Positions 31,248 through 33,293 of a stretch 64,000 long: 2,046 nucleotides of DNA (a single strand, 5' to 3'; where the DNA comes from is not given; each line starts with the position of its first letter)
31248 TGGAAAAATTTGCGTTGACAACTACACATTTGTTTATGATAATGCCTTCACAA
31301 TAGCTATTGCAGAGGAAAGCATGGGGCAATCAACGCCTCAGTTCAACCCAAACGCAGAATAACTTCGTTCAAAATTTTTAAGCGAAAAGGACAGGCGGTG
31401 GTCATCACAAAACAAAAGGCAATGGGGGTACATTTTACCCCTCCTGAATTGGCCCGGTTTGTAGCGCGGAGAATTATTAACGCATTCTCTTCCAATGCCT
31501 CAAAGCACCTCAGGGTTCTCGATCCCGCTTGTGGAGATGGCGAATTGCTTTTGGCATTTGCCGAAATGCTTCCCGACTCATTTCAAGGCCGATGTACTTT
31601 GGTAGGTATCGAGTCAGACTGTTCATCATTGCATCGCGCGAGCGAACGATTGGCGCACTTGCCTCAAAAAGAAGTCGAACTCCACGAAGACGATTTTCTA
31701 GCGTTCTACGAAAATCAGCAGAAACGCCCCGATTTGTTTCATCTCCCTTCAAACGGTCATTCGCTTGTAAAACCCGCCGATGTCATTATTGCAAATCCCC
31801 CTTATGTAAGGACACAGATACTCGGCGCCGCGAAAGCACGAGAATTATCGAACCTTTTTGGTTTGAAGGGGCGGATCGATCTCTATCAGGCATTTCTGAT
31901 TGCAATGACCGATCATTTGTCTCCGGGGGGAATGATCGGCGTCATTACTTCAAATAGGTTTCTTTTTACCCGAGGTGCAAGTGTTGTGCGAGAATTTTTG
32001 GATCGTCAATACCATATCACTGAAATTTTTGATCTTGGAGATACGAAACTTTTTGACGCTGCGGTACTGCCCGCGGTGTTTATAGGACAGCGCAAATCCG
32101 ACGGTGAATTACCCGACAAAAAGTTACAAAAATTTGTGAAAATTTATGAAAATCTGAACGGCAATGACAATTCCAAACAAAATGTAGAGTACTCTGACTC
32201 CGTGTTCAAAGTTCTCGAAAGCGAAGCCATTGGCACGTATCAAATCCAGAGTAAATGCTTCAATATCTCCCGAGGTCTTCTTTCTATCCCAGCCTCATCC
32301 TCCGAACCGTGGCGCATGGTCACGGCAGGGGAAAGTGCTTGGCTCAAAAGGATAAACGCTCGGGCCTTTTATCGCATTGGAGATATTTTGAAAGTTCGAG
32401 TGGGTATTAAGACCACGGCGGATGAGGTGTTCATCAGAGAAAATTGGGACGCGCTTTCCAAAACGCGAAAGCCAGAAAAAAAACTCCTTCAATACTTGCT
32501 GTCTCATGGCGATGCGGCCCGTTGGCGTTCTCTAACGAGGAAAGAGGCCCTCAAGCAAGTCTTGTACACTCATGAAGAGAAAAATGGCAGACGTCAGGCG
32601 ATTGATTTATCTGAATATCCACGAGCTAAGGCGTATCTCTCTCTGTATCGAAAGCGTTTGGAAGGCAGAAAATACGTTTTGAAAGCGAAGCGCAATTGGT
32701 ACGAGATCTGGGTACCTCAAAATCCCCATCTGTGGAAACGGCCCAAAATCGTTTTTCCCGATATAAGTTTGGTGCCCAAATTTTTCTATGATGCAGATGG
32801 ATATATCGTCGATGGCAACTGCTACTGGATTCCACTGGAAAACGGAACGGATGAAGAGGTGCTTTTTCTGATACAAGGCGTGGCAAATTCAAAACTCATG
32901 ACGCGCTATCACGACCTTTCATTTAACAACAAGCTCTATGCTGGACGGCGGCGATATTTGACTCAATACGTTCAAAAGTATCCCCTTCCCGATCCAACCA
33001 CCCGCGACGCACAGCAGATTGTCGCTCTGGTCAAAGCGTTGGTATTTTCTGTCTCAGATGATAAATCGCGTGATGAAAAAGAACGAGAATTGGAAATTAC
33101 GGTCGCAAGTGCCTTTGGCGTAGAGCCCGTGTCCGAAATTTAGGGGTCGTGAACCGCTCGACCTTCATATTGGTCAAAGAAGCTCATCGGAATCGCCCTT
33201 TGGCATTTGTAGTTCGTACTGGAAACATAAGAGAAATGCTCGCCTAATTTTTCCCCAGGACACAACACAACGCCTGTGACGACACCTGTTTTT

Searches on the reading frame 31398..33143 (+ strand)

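Call 25: search_protein_families(library=pfam, proteins=[window:31398-33143:+], max_evalue=0.00001)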
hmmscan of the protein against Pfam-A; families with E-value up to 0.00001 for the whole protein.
window:31398-33143:+ (581 aa): 4 families
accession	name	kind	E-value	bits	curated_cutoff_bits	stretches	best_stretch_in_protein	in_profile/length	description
PF07669.17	Eco57I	-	2.4e-16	60.7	25.3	1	126-219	74-171/171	Eco57I restriction-modification methylase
PF02384.22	N6_Mtase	-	1.2e-14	54.8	20.4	1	5-234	21-233/311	N-6 DNA Methylase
PF13847.12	Methyltransf_31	-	1.2e-08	35.2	27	1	35-109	2-71/145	Methyltransferase domain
PF12950.13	TaqI_C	-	4.3e-08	33.9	26.5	1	412-527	19-115/118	TaqI-like C-terminal specificity domain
